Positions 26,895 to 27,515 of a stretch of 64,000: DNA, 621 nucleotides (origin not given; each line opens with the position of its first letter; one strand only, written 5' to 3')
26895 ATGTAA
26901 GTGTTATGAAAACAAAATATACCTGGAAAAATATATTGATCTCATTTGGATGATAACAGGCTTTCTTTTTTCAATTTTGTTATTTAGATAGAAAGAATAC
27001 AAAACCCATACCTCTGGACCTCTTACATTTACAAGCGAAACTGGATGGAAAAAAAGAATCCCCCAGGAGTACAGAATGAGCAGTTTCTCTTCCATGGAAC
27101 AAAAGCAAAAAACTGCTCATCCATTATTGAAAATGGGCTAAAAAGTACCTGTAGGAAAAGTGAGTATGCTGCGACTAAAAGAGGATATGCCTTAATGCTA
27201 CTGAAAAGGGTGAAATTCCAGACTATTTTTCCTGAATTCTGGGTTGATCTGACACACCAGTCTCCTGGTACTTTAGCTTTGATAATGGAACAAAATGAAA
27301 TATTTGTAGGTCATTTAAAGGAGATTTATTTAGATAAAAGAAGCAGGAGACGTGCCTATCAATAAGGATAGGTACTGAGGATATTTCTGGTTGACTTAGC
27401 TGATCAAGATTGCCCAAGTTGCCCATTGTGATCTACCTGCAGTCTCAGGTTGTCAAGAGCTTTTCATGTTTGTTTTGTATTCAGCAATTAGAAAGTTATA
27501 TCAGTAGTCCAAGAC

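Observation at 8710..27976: PARP14-like gene with KH-like repeats, WWE and PARP domains but no macrodomain exons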

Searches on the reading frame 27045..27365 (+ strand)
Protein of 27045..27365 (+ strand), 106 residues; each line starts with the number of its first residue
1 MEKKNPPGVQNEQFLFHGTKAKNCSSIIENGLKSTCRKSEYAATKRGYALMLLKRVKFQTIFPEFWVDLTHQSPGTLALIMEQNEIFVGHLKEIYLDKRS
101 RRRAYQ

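Call 3: search_protein_families(library=pfam, proteins=[window:27045-27365:+], max_evalue=1)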
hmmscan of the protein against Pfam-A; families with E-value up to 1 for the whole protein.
window:27045-27365:+ (106 aa): 3 families
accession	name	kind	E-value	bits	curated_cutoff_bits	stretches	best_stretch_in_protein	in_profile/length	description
PF00644.27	PARP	-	2.9e-05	24.1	26.7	1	9-41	46-78/199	Poly(ADP-ribose) polymerase catalytic domain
PF01885.22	PTS_2-RNA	-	0.019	15.4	26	1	12-38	100-126/177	RNA 2'-phosphotransferase, Tpt1 / KptA family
PF22531.2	DUF7002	-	0.13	12.3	27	1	14-43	2-31/195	Family of unknown function (DUF7002)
